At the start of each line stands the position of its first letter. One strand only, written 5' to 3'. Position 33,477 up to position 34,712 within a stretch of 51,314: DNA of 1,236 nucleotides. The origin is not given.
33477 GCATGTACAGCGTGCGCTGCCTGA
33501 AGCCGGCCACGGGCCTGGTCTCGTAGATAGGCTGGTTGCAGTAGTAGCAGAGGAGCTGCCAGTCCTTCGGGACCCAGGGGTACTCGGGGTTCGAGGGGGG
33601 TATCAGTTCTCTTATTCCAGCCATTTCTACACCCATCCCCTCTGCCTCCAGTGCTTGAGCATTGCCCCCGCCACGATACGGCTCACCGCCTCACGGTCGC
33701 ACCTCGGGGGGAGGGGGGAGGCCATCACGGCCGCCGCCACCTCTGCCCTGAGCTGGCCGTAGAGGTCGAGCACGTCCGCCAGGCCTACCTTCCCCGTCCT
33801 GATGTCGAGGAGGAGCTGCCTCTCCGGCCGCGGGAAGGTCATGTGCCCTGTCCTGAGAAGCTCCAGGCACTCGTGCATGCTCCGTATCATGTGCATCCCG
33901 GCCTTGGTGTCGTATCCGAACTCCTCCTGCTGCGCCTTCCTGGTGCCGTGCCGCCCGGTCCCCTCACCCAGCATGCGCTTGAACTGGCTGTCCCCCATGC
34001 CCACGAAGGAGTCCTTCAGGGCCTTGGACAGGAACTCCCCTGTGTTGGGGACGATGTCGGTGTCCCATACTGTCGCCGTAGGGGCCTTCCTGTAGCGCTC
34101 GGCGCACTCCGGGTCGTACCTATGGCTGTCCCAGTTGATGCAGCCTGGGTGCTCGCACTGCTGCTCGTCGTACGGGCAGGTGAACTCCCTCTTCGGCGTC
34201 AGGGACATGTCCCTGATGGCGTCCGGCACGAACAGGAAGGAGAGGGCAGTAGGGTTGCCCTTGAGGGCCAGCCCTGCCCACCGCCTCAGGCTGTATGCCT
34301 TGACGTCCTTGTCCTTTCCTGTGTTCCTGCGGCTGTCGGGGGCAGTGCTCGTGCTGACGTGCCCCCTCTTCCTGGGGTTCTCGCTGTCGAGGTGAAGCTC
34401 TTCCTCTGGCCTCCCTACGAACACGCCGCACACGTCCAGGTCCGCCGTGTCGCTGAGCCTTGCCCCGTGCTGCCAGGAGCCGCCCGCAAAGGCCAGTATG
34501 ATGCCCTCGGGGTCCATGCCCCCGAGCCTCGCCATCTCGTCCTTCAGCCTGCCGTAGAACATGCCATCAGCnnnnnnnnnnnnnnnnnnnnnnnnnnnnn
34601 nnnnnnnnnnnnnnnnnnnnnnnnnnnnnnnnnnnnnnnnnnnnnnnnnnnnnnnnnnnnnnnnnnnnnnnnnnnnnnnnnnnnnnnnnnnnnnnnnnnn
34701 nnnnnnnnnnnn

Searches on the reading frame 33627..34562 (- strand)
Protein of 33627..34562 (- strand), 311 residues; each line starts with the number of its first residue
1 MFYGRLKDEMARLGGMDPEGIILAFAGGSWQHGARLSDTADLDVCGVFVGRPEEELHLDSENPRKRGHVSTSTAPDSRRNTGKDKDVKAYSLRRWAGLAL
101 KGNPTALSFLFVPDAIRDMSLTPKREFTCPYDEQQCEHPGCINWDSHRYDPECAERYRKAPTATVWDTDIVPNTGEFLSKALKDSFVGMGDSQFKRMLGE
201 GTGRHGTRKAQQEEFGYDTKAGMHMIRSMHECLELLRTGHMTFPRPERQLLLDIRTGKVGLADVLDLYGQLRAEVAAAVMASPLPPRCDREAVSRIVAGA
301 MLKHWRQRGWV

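Call 100: search_protein_families(library=pfam, proteins=[window:33627-34562:-], max_evalue=0.01)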
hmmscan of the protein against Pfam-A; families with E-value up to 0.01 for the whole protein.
window:33627-34562:- (311 aa): 1 family
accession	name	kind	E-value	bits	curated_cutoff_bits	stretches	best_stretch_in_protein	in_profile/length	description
PF10127.15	RlaP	-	6.3e-13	49.4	23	1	8-113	7-99/249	RNA repair pathway DNA polymerase beta family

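Call 101: search_dna_similar(query=window:33627-34562:-, collection=phages, mode=protein, max_rows=60, max_evalue=0.001)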
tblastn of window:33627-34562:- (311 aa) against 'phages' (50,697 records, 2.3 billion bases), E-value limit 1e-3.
Records with a match: 531; places in all: 531; records where one place covers at least 80% of the query: 326.
Best place of each record, by identity: <60% 531.
By first word of the organism name: Mycobacterium 261; Escherichia 42; Gordonia 41; Bacillus 40; Klebsiella 37; Salmonella 22; Cronobacter 15; Aeromonas 14; Pectobacterium 8; Erwinia 7; and 18 more.
By host as written in the record: Mycobacterium smegmatis mc2 155 178; Mycobacterium smegmatis mc#155 43; Gordonia terrae 3612 36; - 19; Klebsiella pneumoniae 16; Bacillus cereus 14; Cronobacter sakazakii 11; Escherichia coli 10; and 117 more.
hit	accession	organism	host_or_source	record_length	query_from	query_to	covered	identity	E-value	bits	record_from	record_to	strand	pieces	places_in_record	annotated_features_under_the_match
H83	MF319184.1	Mycobacterium phage GenevaB15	Mycobacterium smegmatis mc2 155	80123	19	309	94%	30.2%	5e-21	99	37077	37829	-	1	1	nucleotidyltransferase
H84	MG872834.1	Gordonia phage Confidence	Gordonia terrae 3612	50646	20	310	94%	30.0%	4e-18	91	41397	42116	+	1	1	62: nucleotidyltransferase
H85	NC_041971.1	Mycobacterium phage Rey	Mycobacterium smegmatis mc2 155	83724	19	309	94%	29.8%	5e-21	99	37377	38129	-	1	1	55: nucleotidyltransferase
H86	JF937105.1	Mycobacterium phage Rey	Mycobacterium smegmatis mc2 155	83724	19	309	94%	29.8%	5e-21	99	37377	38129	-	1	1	55: nucleotidyl transferase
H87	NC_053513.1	Mycobacterium phage Aziz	Mycobacterium smegmatis mc2 155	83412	19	309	94%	29.8%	6e-20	96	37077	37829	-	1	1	54: nucleotidyltransferase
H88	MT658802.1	Mycobacterium phage Aziz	Mycobacterium smegmatis mc2 155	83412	19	309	94%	29.8%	6e-20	96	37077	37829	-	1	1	54: nucleotidyl transferase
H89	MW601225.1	Gordonia phage ZiggyZoo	Gordonia terrae 3612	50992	20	310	94%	29.0%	1e-16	86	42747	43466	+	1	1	65: nucleotidyl transferase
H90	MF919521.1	Gordonia phage Lysidious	Gordonia terrae 3612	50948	20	310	94%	29.0%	1e-16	86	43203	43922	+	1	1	nucleotidyltransferase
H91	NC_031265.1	Gordonia phage Guacamole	Gordonia terrae 3612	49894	20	310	94%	29.0%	2e-16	86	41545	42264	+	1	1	63: nucleotidyl transferase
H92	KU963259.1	Gordonia phage Guacamole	Gordonia terrae 3612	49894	20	310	94%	29.0%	2e-16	86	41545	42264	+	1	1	63: nucleotidyl transferase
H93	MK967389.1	Gordonia phage JasperJr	Gordonia terrae CAG3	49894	20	310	94%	29.0%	2e-16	86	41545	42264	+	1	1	63: nucleotidyltransferase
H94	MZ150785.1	Gordonia phage Jalammah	Gordonia terrae 3612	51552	20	310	94%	29.0%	2e-16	86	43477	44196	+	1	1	68: nucleotidyltransferase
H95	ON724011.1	Gordonia phage Malachai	Gordonia terrae 3612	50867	20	310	94%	29.0%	4e-16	85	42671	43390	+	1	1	63: nucleotidyl transferase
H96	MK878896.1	Gordonia phage Begonia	Gordonia terrae 3612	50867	20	310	94%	29.0%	4e-16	85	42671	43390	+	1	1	63: nucleotidyltransferase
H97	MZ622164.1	Gordonia phage MissRona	Gordonia terrae 3612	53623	20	310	94%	28.7%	1e-17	89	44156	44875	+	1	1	68: nucleotidyl transferase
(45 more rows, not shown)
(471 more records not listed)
